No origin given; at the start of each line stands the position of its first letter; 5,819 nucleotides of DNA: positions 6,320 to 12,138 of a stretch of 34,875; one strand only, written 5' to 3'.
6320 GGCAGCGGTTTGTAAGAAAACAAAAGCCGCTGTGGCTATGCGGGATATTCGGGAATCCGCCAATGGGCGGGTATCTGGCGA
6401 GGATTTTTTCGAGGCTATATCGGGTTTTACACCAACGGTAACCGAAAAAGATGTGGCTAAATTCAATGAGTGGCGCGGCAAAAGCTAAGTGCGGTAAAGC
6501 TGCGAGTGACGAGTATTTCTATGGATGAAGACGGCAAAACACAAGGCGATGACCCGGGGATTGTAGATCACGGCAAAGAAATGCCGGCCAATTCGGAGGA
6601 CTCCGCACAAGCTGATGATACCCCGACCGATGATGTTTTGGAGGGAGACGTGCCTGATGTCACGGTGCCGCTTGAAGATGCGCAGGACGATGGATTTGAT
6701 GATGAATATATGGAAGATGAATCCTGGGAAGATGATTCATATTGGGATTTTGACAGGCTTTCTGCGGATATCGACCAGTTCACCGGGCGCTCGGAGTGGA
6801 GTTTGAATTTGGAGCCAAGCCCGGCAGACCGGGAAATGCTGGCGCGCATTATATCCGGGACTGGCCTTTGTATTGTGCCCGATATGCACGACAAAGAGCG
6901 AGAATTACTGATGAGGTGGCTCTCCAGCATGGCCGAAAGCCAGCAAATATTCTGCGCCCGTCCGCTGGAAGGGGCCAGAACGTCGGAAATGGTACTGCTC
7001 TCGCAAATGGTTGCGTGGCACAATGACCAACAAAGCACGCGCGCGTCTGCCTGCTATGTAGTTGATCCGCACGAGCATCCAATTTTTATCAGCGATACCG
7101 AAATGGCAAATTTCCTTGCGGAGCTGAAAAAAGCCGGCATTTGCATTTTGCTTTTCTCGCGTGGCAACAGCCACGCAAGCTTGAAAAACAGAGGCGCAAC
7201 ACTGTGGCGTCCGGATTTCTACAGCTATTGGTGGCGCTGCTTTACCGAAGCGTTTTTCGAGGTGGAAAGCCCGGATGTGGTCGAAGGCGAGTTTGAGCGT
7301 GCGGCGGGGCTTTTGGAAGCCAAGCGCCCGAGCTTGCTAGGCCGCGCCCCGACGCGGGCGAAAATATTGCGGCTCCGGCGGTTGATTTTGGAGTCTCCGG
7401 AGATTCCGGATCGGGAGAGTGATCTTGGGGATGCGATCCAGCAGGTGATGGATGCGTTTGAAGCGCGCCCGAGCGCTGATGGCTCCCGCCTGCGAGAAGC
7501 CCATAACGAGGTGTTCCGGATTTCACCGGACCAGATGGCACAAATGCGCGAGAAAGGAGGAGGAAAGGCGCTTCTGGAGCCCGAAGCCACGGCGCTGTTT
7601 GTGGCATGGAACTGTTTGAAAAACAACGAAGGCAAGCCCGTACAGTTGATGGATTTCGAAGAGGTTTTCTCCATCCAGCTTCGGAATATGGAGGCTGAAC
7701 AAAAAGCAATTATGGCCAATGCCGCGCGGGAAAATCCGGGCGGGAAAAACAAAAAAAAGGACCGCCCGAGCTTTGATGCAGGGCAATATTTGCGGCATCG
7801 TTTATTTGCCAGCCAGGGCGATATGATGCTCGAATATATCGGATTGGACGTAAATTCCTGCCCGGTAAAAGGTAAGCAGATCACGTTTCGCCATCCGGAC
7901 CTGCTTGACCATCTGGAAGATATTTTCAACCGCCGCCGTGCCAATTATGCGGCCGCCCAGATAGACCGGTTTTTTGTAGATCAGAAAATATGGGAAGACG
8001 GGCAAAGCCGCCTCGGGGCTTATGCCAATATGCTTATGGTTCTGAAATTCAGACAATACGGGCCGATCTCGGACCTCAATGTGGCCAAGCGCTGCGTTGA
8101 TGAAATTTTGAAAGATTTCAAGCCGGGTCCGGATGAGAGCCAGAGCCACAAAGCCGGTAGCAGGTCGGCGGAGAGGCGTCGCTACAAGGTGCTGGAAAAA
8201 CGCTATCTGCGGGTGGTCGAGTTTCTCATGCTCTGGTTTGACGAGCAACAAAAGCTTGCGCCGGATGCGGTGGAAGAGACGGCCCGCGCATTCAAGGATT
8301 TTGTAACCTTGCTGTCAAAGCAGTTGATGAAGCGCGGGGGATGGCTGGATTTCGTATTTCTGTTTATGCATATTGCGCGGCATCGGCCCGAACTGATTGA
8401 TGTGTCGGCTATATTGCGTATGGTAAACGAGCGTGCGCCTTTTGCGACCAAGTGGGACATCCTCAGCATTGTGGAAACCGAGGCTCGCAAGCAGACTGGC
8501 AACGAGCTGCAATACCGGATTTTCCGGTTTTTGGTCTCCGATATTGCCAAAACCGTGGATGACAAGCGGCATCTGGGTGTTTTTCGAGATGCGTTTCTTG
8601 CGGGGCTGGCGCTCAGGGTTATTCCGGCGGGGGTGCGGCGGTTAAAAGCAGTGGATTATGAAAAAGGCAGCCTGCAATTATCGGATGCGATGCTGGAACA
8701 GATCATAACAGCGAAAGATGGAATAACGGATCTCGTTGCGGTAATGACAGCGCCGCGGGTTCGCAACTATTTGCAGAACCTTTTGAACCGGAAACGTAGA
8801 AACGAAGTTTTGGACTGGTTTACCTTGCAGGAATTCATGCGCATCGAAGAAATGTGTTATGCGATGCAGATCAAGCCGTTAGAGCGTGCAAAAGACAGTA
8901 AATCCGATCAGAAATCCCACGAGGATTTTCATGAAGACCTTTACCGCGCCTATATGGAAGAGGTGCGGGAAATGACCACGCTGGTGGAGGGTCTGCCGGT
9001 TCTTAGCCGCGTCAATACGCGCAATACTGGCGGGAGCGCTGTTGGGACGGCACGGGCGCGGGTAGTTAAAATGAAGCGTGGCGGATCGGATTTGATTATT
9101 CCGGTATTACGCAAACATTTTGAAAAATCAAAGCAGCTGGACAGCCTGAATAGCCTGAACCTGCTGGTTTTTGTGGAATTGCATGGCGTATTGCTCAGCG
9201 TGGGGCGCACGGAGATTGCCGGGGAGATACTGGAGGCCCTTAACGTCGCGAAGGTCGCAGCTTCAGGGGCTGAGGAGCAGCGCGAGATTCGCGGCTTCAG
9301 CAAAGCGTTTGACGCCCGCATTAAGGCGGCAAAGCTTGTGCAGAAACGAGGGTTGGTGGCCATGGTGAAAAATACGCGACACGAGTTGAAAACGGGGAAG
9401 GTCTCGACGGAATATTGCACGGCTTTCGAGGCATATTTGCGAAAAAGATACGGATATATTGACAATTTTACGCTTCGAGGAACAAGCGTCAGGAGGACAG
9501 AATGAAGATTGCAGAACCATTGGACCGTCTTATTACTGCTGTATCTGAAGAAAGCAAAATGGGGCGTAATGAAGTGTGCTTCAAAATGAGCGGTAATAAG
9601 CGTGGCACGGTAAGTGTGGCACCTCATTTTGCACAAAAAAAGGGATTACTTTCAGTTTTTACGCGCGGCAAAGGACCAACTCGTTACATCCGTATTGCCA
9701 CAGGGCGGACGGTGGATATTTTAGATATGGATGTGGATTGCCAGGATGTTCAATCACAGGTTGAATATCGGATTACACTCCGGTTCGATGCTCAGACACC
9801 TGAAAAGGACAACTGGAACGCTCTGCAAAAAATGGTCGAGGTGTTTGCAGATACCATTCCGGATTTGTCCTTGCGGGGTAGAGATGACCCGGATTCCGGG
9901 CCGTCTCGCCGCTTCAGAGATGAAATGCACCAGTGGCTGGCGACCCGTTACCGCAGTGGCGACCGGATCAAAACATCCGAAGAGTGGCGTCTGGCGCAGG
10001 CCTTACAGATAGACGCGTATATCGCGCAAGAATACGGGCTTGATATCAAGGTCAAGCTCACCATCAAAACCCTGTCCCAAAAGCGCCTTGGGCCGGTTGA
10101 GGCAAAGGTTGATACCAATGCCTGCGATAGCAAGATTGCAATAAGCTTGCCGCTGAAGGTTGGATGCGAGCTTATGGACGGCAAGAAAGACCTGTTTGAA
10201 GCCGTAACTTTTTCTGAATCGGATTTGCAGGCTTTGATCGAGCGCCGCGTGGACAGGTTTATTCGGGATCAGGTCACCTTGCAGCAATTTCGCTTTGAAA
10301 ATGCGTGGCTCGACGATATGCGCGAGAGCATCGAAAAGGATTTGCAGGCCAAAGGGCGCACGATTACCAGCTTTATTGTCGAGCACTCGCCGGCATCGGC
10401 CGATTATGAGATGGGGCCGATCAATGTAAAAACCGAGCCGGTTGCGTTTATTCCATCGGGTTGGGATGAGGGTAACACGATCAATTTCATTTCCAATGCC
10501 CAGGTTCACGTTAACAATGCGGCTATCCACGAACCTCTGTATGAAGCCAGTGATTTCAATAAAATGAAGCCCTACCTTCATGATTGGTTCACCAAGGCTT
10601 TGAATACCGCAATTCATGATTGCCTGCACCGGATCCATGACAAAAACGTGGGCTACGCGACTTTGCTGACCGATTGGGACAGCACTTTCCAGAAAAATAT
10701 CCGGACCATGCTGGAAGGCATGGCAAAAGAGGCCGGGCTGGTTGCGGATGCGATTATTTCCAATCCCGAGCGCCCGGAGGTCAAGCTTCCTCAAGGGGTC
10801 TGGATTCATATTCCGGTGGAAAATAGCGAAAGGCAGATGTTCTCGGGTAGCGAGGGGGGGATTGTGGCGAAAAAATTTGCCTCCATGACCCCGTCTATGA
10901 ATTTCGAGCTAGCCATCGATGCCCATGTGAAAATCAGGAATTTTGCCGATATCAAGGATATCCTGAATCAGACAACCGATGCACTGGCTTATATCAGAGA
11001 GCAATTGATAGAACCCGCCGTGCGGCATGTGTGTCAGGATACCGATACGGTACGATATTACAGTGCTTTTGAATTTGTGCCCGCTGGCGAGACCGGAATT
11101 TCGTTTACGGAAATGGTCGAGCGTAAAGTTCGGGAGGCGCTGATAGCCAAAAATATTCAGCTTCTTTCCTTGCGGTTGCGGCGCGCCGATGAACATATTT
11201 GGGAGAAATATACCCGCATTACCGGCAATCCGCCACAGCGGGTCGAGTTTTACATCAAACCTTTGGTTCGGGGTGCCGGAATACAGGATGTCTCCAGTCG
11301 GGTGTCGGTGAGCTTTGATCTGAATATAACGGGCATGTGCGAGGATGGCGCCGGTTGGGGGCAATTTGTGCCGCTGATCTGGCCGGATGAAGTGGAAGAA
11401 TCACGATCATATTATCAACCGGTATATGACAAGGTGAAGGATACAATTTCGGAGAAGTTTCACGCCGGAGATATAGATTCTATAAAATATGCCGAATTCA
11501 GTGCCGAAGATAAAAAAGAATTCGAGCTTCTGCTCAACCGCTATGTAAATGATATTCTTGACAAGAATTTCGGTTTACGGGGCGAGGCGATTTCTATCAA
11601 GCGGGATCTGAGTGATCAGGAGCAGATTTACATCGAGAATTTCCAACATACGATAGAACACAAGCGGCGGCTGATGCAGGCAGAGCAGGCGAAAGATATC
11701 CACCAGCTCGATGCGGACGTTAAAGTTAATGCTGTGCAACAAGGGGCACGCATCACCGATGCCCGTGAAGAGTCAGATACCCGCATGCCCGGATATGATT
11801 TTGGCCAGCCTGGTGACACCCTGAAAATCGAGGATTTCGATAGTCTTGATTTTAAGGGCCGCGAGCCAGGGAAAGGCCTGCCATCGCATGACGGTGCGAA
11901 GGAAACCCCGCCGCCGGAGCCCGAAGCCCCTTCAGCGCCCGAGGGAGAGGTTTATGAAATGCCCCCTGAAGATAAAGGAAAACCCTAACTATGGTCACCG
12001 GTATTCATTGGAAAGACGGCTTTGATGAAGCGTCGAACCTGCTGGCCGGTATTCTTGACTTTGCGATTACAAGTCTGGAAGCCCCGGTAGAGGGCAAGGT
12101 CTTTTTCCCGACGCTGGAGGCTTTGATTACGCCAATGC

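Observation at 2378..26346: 24-kb, 14-gene operon combining ESCRT-III/Vps4-like, RavA-like, papain-like protease and giant envelope protein genes: candidate undescribed system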

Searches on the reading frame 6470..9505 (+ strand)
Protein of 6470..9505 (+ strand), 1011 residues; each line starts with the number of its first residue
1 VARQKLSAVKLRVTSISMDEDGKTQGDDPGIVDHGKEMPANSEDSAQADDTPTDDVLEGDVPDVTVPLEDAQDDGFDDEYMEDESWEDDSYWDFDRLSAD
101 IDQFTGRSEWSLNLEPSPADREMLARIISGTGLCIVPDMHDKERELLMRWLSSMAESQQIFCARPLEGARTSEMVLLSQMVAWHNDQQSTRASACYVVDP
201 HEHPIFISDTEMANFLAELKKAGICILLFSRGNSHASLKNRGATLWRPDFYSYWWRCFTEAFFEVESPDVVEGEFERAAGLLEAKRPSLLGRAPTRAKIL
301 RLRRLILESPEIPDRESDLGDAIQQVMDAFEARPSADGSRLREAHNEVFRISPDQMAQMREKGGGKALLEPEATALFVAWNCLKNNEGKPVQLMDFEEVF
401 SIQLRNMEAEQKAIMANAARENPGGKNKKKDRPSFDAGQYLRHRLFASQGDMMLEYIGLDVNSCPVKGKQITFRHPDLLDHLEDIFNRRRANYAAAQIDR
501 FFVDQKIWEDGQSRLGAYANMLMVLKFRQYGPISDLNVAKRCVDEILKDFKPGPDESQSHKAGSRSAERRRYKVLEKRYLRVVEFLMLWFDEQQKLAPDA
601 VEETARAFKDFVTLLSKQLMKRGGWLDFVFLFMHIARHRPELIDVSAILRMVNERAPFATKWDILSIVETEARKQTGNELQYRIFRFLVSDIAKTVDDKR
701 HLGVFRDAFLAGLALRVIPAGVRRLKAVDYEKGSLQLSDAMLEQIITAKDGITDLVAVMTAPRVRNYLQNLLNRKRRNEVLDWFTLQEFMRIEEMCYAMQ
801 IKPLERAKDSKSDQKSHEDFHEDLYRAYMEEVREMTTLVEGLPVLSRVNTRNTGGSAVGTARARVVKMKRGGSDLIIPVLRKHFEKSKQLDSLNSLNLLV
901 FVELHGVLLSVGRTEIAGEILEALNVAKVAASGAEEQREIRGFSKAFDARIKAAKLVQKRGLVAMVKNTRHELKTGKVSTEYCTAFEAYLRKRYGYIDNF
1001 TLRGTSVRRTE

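Call 3: search_protein_families(library=pfam, proteins=[window:6470-9505:+], max_evalue=0.01)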
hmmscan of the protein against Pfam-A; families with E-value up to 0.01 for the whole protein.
window:6470-9505:+ (1011 aa): 0 families

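Call 5: search_protein_families(library=padloc, proteins=[window:6470-9505:+], max_evalue=0.01)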
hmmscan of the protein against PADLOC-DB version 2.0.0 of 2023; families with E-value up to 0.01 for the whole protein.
window:6470-9505:+ (1011 aa): 0 families

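Call 6: search_protein_families(library=ncbifam, proteins=[window:6470-9505:+], max_evalue=0.01)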
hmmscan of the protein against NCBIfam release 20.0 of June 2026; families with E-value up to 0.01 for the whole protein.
window:6470-9505:+ (1011 aa): 0 families

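Call 56: search_protein_families(library=pfam, proteins=[window:6470-9505:+], max_evalue=10)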
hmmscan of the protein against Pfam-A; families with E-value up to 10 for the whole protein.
window:6470-9505:+ (1011 aa): 0 families

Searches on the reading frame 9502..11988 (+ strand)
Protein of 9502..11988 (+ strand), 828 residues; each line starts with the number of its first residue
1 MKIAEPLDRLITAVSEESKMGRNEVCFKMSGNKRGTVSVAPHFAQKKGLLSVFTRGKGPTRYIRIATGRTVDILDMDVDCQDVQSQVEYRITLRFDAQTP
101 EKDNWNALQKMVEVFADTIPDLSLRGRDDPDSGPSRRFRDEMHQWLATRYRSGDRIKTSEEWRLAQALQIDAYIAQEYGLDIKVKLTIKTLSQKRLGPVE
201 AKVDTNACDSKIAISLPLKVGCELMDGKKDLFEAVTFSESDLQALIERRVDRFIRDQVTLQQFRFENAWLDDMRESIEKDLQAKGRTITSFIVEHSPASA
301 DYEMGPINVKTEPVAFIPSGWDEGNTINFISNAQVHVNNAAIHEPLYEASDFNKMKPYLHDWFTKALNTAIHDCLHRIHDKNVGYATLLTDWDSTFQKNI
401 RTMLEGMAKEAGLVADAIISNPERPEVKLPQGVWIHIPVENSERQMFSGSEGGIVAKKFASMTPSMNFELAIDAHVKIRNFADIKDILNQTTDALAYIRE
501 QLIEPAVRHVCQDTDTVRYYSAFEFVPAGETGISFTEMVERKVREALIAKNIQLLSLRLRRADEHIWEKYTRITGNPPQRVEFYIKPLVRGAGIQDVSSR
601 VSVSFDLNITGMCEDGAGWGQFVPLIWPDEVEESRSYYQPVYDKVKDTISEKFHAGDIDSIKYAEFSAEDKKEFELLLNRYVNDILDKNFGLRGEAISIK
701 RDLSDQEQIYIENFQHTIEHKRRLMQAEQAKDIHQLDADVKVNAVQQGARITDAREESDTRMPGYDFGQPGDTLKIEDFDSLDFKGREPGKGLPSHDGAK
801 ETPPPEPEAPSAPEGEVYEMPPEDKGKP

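Call 3: search_protein_families(library=pfam, proteins=[window:9502-11988:+], max_evalue=0.01)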
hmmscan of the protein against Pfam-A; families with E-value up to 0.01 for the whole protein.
window:9502-11988:+ (828 aa): 0 families

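Call 5: search_protein_families(library=padloc, proteins=[window:9502-11988:+], max_evalue=0.01)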
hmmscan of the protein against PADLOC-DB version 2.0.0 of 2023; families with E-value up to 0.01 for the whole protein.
window:9502-11988:+ (828 aa): 0 families

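Call 6: search_protein_families(library=ncbifam, proteins=[window:9502-11988:+], max_evalue=0.01)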
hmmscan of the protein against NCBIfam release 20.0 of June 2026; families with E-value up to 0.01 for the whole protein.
window:9502-11988:+ (828 aa): 1 family
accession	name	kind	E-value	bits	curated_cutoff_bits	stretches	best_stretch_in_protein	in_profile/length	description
NF033910.1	LWR_salt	hypoth_equivalog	0.0046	17.5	50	0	239-283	54-97/116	LWR-salt protein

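Call 56: search_protein_families(library=pfam, proteins=[window:9502-11988:+], max_evalue=10)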
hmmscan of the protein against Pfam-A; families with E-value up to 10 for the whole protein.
window:9502-11988:+ (828 aa): 2 families
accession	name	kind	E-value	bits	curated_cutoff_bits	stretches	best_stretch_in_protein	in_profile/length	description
PF12723.13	DUF3809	-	0.036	14.8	25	1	84-116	94-128/137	Protein of unknown function (DUF3809)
PF12645.13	HTH_16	-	0.052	14.1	22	1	106-149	13-56/65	Helix-turn-helix domain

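Call 85: find_related_loci(query=A5, collection=metagenome_contigs, flank=10000)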
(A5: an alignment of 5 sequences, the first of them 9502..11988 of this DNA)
Query A5 (828 aa) in metagenome_contigs; peptide patterns used: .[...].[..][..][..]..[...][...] (x = any residue, [..] = any of these).
16 stretches matched a pattern; 1 encode a relative of the query (tblastn E <= 1e-3); 1 distinct loci.
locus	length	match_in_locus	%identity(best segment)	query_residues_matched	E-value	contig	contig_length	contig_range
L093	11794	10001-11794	96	1-598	0e+0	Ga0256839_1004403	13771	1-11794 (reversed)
